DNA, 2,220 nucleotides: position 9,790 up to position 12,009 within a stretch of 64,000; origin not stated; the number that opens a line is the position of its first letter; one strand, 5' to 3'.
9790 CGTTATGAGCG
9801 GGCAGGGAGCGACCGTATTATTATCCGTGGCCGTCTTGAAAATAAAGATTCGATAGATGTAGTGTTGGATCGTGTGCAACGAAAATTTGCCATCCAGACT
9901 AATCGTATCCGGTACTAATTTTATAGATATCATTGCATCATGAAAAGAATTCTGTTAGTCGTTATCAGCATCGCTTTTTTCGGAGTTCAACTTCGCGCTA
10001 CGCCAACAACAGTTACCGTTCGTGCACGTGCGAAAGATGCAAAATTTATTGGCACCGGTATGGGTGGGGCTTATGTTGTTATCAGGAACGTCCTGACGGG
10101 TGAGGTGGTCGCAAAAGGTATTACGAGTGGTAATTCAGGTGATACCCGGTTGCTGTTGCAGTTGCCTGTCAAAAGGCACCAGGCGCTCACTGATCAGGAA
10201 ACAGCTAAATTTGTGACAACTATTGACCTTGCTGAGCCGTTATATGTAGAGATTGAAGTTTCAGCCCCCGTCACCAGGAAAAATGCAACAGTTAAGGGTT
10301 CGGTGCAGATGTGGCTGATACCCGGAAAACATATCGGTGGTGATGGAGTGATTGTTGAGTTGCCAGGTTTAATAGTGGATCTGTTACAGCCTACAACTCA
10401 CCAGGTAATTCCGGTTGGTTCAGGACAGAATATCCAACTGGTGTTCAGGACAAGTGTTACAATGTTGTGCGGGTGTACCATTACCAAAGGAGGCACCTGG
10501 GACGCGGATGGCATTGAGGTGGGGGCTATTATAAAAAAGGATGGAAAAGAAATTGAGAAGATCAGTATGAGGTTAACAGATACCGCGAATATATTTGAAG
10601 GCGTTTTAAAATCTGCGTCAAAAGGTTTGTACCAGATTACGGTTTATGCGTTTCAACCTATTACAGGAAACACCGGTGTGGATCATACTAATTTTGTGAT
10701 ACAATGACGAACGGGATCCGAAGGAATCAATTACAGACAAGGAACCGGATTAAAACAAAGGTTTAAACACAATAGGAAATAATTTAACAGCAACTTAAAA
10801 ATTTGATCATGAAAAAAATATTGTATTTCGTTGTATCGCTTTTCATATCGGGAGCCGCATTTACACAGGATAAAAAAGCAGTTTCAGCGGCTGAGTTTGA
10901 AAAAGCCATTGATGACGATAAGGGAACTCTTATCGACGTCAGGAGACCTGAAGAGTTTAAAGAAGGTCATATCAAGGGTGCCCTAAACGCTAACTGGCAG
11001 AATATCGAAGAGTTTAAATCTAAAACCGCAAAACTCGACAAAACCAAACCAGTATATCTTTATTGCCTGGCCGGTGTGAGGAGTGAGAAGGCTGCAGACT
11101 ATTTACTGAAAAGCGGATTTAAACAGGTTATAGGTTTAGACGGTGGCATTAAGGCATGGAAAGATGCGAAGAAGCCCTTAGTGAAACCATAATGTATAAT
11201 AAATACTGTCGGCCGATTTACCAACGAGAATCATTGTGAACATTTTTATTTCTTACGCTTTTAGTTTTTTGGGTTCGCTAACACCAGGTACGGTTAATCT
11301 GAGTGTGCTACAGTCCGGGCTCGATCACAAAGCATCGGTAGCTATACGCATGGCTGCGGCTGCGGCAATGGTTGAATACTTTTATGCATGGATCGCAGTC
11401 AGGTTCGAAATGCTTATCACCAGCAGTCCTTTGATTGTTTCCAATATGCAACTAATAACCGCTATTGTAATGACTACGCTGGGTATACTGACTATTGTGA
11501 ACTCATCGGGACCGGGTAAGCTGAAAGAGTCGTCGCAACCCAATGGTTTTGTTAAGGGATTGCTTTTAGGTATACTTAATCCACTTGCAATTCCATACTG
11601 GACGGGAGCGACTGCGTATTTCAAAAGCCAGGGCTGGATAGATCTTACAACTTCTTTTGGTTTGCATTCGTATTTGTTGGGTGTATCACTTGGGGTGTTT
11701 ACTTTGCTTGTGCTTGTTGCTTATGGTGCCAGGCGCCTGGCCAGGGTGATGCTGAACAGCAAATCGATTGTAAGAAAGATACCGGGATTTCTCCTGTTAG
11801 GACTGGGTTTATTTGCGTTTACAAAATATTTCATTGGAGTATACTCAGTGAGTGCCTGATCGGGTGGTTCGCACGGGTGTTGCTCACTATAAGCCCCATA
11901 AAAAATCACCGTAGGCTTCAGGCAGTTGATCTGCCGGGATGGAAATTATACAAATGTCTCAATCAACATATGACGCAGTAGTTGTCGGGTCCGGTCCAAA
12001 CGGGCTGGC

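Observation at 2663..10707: SusC/SusD operon with no glycoside hydrolase, coupled to two 7-TM DoxX/HTTM-like proteins and a secreted beta-sandwich protein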

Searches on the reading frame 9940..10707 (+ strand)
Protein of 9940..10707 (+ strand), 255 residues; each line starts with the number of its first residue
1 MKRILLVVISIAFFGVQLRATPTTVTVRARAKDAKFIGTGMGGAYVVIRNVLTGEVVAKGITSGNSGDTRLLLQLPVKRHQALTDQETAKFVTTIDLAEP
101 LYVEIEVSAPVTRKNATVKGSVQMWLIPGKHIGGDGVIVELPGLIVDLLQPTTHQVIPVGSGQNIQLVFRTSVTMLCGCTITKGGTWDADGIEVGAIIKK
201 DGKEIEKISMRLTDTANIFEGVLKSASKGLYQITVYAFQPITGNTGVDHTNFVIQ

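Call 3: search_protein_families(library=pfam, proteins=[window:9940-10707:+], max_evalue=0.01)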
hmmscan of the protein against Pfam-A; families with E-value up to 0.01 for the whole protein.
window:9940-10707:+ (255 aa): 0 families

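Call 4: search_protein_families(library=ncbifam, proteins=[window:9940-10707:+], max_evalue=0.01)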
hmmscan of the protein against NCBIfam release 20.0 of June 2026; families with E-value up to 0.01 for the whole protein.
window:9940-10707:+ (255 aa): 0 families

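Call 8: search_protein_families(library=pfam, proteins=[window:9940-10707:+], max_evalue=10)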
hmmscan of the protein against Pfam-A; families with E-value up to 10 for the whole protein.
window:9940-10707:+ (255 aa): 2 families
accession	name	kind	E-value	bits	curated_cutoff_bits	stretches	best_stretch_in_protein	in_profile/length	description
PF07523.18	Big_3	-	0.019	15.7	21.2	1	180-236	7-56/68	Bacterial Ig-like domain (group 3)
PF06451.17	Moricin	-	0.061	13.5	27.6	1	5-42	6-43/62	Moricin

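Call 10: find_homologous_proteins(query=window:9940-10707:+)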
Query window:9940-10707:+ (255 aa): 255 proteins with E <= 0.001 among 1066 candidates; the best 120 are listed.
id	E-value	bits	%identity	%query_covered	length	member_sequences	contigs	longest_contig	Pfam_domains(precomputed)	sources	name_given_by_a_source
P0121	2.2e-160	550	100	100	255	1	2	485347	-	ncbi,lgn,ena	-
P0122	2.5e-121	422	74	100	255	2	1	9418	-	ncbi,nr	ncbi:MAG: hypothetical protein EOO04_07350 [Chitinophagaceae bacterium]|nr:MAG: hypothetical protein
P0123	3.0e-118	412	73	100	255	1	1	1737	-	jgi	jgi:hypothetical protein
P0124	9.2e-112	391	70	100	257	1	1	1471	-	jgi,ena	-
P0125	3.4e-102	359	64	100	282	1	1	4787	-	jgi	jgi:hypothetical protein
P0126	7.8e-98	345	62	100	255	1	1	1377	-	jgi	jgi:hypothetical protein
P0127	3.4e-93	330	56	100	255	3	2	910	-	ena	-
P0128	1.1e-92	328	58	100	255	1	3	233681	-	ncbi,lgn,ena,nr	ncbi:MAG TPA: hypothetical protein PKC39_10885 [Ferruginibacter sp.]|nr:hypothetical protein [Ferrug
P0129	9.8e-92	325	56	100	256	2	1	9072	-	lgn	-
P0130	6.4e-91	322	55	100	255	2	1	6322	-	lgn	-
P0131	2.2e-90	321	57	93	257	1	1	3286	-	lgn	-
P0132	4.1e-88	313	55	100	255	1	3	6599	-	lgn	-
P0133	1.2e-86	308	54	100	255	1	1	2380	-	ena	-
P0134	3.3e-86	307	55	93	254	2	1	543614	-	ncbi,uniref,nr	ncbi:hypothetical protein C3K47_00280 [Solitalea longa]|uniref:DUF4625 domain-containing protein n=2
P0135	2.3e-85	304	60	93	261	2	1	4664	-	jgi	jgi:hypothetical protein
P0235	1.8e-72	262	49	92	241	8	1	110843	-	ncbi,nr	ncbi:MAG: hypothetical protein TRG1_1959 [Flavobacteriaceae bacterium FS1-H7996/R]|nr:MAG: hypotheti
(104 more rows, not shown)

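Call 17: find_encoding_contigs(protein=P0235, flank=10000, max_places=1)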
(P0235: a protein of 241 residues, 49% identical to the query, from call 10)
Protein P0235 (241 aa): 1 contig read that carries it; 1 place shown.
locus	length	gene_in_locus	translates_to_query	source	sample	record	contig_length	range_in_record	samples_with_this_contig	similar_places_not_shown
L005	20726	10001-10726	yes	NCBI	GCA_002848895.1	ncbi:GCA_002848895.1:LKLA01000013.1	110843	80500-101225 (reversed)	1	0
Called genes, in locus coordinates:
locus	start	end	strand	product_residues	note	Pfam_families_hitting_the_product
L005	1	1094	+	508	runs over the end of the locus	PF04389:Peptidase_M28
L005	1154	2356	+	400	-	PF14289:DUF4369, PF00578:AhpC-TSA, PF08534:Redoxin, PF00085:Thioredoxin, PF00255:GSHPx (weak), PF13905:Thioredoxin_8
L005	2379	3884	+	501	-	-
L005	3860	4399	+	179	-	PF11412:DsbD_N (weak)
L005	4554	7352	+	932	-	PF00675:Peptidase_M16, PF05193:Peptidase_M16_C, PF00675:Peptidase_M16, PF05193:Peptidase_M16_C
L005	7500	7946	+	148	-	PF11412:DsbD_N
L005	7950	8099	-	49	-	-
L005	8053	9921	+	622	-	PF11412:DsbD_N, PF02683:DsbD_TM, PF13899:Thioredoxin_7, PF13098:Thioredoxin_2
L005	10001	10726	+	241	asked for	-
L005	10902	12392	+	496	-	PF00266:Aminotran_5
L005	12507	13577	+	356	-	PF05222:AlaDh_PNT_N, PF01262:AlaDh_PNT_C, PF02826:2-Hacid_dh_C (weak)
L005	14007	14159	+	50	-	-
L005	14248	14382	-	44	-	-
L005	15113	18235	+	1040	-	PF13620:CarboxypepD_reg, PF13715:CarbopepD_reg_2, PF07715:Plug, PF00593:TonB_dep_Rec_b-barrel (weak)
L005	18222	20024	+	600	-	PF14322:SusD-like_3, PF07980:SusD_RagB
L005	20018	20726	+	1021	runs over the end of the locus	PF15976:CooC_C (weak)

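Call 23: search_solved_structures(query=A1, max_evalue=10)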
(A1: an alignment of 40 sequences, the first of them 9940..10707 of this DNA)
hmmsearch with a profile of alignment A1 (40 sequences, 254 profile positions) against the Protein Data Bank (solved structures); distinct sequences matched with E-value up to 10: 0.

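Call 28: predict_structure(alignment_id=A1)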
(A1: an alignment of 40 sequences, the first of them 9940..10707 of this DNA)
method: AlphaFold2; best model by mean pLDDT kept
length: 255 residues; sequences in the alignment: 40
mean_pLDDT: 90.5   pTM: 0.80
mean pLDDT of the five models: 90.5, 88.5, 88.0, 87.3, 86.7
residues with pLDDT >= 90: 166; 70-90: 79; 50-70: 10; < 50: 0
segments of 3 or more residues with pLDDT < 50: none
pLDDT, mean of each block of 10 residues (from residue 1): 86 67 97 87 95 98 89 81 90 97 96 83 98 95 90 84 78 89 93 97 97 97 90 96 92 91
secondary structure, 60 per line:
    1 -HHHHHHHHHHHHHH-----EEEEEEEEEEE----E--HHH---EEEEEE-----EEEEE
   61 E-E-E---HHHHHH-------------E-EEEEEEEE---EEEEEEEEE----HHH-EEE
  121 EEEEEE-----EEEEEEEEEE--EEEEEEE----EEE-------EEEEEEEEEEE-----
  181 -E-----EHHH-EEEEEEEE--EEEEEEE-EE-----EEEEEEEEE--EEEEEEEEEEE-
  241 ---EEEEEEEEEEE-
elements in order: H2-15 E21-31 E45-50 E56-61 H69-74 E90-97 E101-109 E118-126 E132-141 E144-150 E155-157 E165-175 E193-200 E203-209 E218-226 E229-239 E244-254
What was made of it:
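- Checked: The 255-aa protein has a signal peptide and two beta-sandwich domains (pLDDT 90.5, call 28).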

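Call 33: fold_search(model_id=the predicted structure, library=pdb)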
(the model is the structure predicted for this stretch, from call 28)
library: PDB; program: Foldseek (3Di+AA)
matches with E <= 10: 1581; with E <= 0.001: 29
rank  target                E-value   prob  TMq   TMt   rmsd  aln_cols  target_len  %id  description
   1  6sdb_E                4.1e-05  1.00  0.27  0.33  15.6       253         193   12  Chimeric titin Z1Z2 functionalized with a KLER exogenous peptide from decorin (released 2019-09-18)
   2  2yd6                  4.6e-05  1.00  0.26  0.32  16.8       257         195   10  Crystal structure of the N-terminal Ig1-2 module of Human Receptor Protein Tyrosine Phosphatase Delta (released 2011-04-13)
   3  5afo_A                1.0e-04  0.97  0.24  0.19  17.4       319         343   12  Long Polar Fimbriae adhesin LpfD from the adherent invasive E. coli strain LF82 (released 2015-08-05)
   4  3pdd                  1.1e-04  1.00  0.28  0.37  16.9       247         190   12  Structures of Clostridium thermocellum CbhA fibronectin(III)-like modules (released 2011-11-23)
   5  2yd7_B                1.1e-04  1.00  0.26  0.32  17.1       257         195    9  Crystal structure of the N-terminal Ig1-2 module of Human Receptor Protein Tyrosine Phosphatase Delta (released 2011-04-13)
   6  3hbg                  1.4e-04  1.00  0.29  0.22  18.0       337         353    9  Structure of recombinant Chicken Liver Sulfite Oxidase mutant C185S (released 2010-04-14)
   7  2yd5                  1.4e-04  0.98  0.23  0.28  18.0       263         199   10  Crystal structure of the N-terminal Ig1-2 module of Human Receptor Protein Tyrosine Phosphatase LAR (released 2011-04-13)
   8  2a9d_B                1.6e-04  1.00  0.31  0.23  14.8       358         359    8  Crystal structure of recombinant chicken sulfite oxidase with Arg at residue 161 (released 2005-08-02)
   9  7biz_A                1.9e-04  0.97  0.22  0.14  16.0       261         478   11  Structure of a B12 binding lipoprotein from Bacteroides thetaiotaomicron (released 2022-03-02)
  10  1sox_A                2.2e-04  0.99  0.29  0.17  18.3       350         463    9  SULFITE OXIDASE FROM CHICKEN LIVER (released 1998-04-29)
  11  1sox_B                2.5e-04  1.00  0.30  0.19  14.8       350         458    7  SULFITE OXIDASE FROM CHICKEN LIVER (released 1998-04-29)
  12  1p9m_C                2.5e-04  0.99  0.25  0.30  14.4       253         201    7  Crystal structure of the hexameric human IL-6/IL-6 alpha receptor/gp130 complex (released 2003-07-01)
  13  3r18                  2.8e-04  1.00  0.31  0.23  13.6       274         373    9  Chicken sulfite oxidase double mutant with altered activity and substrate affinity (released 2012-02-08)
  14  4pbv_C                2.9e-04  0.98  0.24  0.29  17.9       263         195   11  Crystal structure of chicken receptor protein tyrosine phosphatase sigma in complex with TrkC (released 2014-11-12)
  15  2a9a_B                3.4e-04  0.99  0.31  0.23  16.1       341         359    9  Crystal structure of recombinant chicken sulfite oxidase with the bound product, sulfate, at the active site (released 2005-08-02)
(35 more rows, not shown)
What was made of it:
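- Sec is an Ig-like tandem, as many surface glycan-binding proteins are (call 33).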

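Call 48: search_protein_families(library=pfam, alignment_id=A1, max_evalue=1)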
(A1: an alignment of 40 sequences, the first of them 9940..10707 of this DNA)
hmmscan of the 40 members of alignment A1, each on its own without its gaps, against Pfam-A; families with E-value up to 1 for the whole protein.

A. member 1, window:9940-10707:+ (255 aa): 2 families
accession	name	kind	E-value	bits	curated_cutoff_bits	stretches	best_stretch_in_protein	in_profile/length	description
PF07523.18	Big_3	-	0.019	15.7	21.2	1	180-236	7-56/68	Bacterial Ig-like domain (group 3)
PF06451.17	Moricin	-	0.061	13.5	27.6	1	5-42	6-43/62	Moricin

B. families by the number of members that match (of 40 scanned): 16 families
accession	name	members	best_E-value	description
PF06451.17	Moricin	17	0.002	Moricin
PF17936.7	Big_6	9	0.028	Bacterial Ig domain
PF13754.12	Big_3_4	6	0.02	Domain of unknown function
PF07523.18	Big_3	3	0.019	Bacterial Ig-like domain (group 3)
PF07495.19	Y_Y_Y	3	0.019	Y_Y_Y domain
PF13620.12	CarboxypepD_reg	3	0.029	Carboxypeptidase regulatory-like domain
PF10090.15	HPTransfase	2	0.16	Histidine phosphotransferase C-terminal domain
PF24584.1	Ig_CYK3_C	1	0.0076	CYK3 C-terminal Ig-like domain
PF09084.16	NMT1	1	0.024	NMT1/THI5 like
PF11896.14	GlgE_dom_N_S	1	0.077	Alpha-1,4-glucan:maltose-1-phosphate maltosyltransferase, domain N/S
PF20431.4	E_motif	1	0.1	E motif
PF03325.18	Herpes_PAP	1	0.16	Herpesvirus polymerase accessory protein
PF13115.11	YtkA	1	0.19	YtkA-like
PF19077.6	Big_13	1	0.22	Bacterial Ig-like domain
PF03038.19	Herpes_UL95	1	0.25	UL95 family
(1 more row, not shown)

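Call 64: search_protein_families(library=ncbifam, proteins=[L005:2379-3884:+, L005:10902-12392:+], max_evalue=0.00001)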
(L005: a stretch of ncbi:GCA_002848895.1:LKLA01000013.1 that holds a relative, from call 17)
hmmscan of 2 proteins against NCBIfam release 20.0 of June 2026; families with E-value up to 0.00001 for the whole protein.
L005:2379-3884:+ (501 aa): 0 families

L005:10902-12392:+ (496 aa): 13 families
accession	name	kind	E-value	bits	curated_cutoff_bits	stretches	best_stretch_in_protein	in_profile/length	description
TIGR01979.1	sufS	subfamily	3.8e-42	144.6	475.1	1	38-403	17-363/403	SufS family cysteine desulfurase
NF041166.1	f2_encap_cargo1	exception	4.4e-26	92.2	800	1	81-402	287-587/623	family 2A encapsulin nanocompartment cargo protein cysteine desulfurase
TIGR01977.1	am_tr_V_EF2568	hypoth_equivalog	2.8e-25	89.1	377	1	81-402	42-338/376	cysteine desulfurase family protein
NF006791.0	PRK09295.1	equivalog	3.2e-24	85.8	661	1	78-403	62-366/406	cysteine desulfurase SufS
NF008126.0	PRK10874.1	equivalog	9.9e-23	80.9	607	1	68-403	48-360/401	cysteine desulfurase CsdA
TIGR03392.1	FeS_syn_CsdA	equivalog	4.4e-21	75.5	493.6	1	68-403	45-357/398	cysteine desulfurase CsdA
TIGR01976.1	am_tr_V_VC1184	hypoth_equivalog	9.5e-13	48.2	352.35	1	59-282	38-242/401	cysteine desulfurase-like protein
NF040779.1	Sec_lyase_SclA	exception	1.2e-12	47.4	525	1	193-403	137-339/378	selenocysteine lyase SclA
NF010611.0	PRK14012.1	equivalog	1e-06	27.9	548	1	39-287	5-236/406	IscS subfamily cysteine desulfurase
TIGR03235.1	DNA_S_dndA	equivalog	1.7e-06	27.6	480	0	44-287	3-230/353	cysteine desulfurase DndA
NF002748.0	PRK02769.1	equivalog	2.5e-06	26.4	305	0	143-276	112-251/382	histidine decarboxylase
TIGR03403.1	nifS_epsilon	equivalog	3.1e-06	26.3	587.7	1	78-272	37-216/382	NifS family cysteine desulfurase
TIGR02006.1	IscS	equivalog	5e-06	25.8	643.2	1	39-287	3-232/402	IscS subfamily cysteine desulfurase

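Call 80: search_protein_representatives(alignment_id=A1)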
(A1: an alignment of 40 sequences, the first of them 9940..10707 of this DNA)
Query: 40 sequences, 254 profile positions. Proteins with E-value up to 0.001 (for the whole library): 711; up to 1e-10: 464; up to 1e-30: 189. The best 150 are listed.
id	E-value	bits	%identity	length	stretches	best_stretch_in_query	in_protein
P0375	6.2e-104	363.3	-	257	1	5-254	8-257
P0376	3.7e-94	331.2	-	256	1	4-253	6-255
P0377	8.1e-94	330.1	-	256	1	3-253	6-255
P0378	3.3e-85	301.9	-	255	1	5-253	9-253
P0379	1.6e-81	289.9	-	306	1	13-253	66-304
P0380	2.1e-81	289.5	-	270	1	10-252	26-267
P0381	4.1e-79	281.9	-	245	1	5-254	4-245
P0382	8.8e-76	271.0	-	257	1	16-252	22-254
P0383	7.3e-75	268.0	-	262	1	4-254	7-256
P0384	2.7e-74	266.2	-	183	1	72-253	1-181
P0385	7.7e-73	261.4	-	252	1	2-253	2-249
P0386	1.9e-72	260.1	-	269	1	52-254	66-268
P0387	2.9e-72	259.5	-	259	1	7-253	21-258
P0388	2.9e-72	259.5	-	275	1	4-253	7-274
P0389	1.7e-71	257.0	-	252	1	5-252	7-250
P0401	3.4e-60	219.9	-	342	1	7-242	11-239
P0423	1.5e-54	201.5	-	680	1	15-246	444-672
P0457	9.7e-49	182.4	-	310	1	8-248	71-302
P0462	4.9e-48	180.1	-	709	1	19-249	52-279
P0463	6.4e-48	179.7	-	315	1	18-248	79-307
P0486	4.9e-43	163.7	-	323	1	18-225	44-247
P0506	3.3e-40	154.5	-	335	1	20-248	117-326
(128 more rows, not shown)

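Call 81: search_protein_families(library=pfam, proteins=[P0423, P0462, P0401, P0506, P0486, P0463, P0457], max_evalue=0.001)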
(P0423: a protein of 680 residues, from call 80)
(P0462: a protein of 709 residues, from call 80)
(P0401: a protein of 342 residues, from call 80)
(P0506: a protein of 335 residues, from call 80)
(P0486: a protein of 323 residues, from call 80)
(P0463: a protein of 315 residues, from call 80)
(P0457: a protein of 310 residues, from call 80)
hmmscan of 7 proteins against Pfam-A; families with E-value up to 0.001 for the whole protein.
P0423 (680 aa): 2 families
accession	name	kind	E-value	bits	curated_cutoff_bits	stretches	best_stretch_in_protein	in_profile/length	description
PF00144.29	Beta-lactamase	-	1.9e-60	205.3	27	1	50-325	18-312/329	Beta-lactamase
PF11954.13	DUF3471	-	4.5e-05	24.2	29.3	1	350-429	2-89/103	Domain of unknown function (DUF3471)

P0462 (709 aa): 1 family
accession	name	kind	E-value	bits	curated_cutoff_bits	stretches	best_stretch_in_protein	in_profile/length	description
PF00144.29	Beta-lactamase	-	1.5e-49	169.4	27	1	298-581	11-315/329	Beta-lactamase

P0401 (342 aa): 0 families

P0506 (335 aa): 0 families

P0486 (323 aa): 0 families

P0463 (315 aa): 0 families

P0457 (310 aa): 0 families

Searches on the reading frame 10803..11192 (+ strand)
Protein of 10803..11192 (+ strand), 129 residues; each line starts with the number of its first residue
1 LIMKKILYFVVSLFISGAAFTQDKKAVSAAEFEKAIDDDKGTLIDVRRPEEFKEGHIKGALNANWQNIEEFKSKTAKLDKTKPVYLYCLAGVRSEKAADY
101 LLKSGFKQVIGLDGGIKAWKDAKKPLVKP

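Call 3: search_protein_families(library=pfam, proteins=[window:10803-11192:+], max_evalue=0.01)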
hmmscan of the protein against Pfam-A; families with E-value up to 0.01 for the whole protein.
window:10803-11192:+ (129 aa): 1 family
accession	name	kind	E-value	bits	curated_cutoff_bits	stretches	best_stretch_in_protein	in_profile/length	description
PF00581.25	Rhodanese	-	5.3e-23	81.8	22.2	1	28-121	1-101/102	Rhodanese-like domain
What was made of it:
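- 10809..11192 (+): Single-domain rhodanese (sulfurtransferase) with a signal peptide, hence periplasmic. Its active-site loop is CLAGVR. PF00581 at 81.8 bits (call 3).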

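Call 4: search_protein_families(library=ncbifam, proteins=[window:10803-11192:+], max_evalue=0.01)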
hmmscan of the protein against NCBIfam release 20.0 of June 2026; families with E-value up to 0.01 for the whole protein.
window:10803-11192:+ (129 aa): 21 families
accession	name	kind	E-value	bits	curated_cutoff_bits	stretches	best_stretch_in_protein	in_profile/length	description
NF001133.1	PRK00142.1-1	equivalog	3.1e-20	72.7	170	1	21-119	102-203/229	oxygen-dependent tRNA uridine(34) hydroxylase TrhO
NF006444.0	PRK08762.1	equivalog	1.5e-18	66.6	449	1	23-129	13-117/387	molybdopterin-synthase adenylyltransferase MoeB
NF045521.1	rhoda_near_glyco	subfamily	2.3e-18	66.4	145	1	25-127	18-116/144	rhodanese homology domain-containing protein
NF001195.0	PRK00162.1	equivalog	2.2e-17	63.3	102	1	25-125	5-102/108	thiosulfate sulfurtransferase GlpE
NF041203.1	rhodanese_LYCAU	equivalog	1.4e-15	57.1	115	1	9-126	5-123/126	rhodanese-related (seleno)protein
NF005902.0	PRK07878.1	equivalog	4.1e-14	52.3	647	1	21-122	283-384/392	adenylyltransferase/sulfurtransferase MoeZ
NF033833.0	rhodan_ChrE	equivalog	9.5e-12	44.9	120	1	25-127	3-105/108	rhodanese family chromate resistance protein ChrE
NF007627.0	PRK10287.1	equivalog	1.6e-11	44.4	102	1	43-118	23-96/104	thiosulfate sulfurtransferase PspE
NF008750.0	PRK11784.1-2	equivalog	4.5e-11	42.4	241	2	30-65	5-40/346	tRNA 2-selenouridine(34) synthase MnmH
TIGR02981.1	phageshock_pspE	exception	8e-11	42.2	126.3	1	43-118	21-94/101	thiosulfate sulfurtransferase PspE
NF005646.0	PRK07411.1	equivalog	1.9e-09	37.1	633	1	23-125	280-385/390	molybdopterin-synthase adenylyltransferase MoeB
NF045694.1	seleno_TsoB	exception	3.3e-09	35.4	805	1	25-126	44-156/572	rhodanese/DsbD fusion-like selenoprotein TsoB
TIGR03167.1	tRNA_sel_U_synt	equivalog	3.8e-09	36.4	219.75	2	40-64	2-26/311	tRNA 2-selenouridine(34) synthase MnmH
TIGR04271.1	ThiI_C_thiazole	equivalog_domain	1.4e-08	34.7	70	1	23-109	10-96/101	thiazole biosynthesis protein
NF003703.0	PRK05320.1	equivalog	5.9e-08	32.6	331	1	38-117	126-211/280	sulfurtransferase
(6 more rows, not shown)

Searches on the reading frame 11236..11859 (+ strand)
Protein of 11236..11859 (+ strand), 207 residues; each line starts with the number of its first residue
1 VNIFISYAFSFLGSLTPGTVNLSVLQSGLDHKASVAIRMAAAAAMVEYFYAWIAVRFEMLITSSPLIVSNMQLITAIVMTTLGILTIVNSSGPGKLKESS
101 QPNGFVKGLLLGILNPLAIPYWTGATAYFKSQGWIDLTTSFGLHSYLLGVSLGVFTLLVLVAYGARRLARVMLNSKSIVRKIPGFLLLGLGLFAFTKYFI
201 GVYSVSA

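Call 3: search_protein_families(library=pfam, proteins=[window:11236-11859:+], max_evalue=0.01)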
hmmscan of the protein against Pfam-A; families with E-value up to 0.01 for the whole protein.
window:11236-11859:+ (207 aa): 1 family
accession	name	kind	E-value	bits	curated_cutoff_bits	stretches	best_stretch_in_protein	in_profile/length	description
PF01810.24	LysE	-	6.1e-14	52.4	25.6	1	13-195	3-190/193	LysE type translocator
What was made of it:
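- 11236..11859 (+): LysE/RhtB-type small-molecule exporter (inner membrane). PF01810 at 52.4 bits (call 3).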

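Call 4: search_protein_families(library=ncbifam, proteins=[window:11236-11859:+], max_evalue=0.01)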
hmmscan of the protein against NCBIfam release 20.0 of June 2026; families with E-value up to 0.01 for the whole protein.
window:11236-11859:+ (207 aa): 0 families
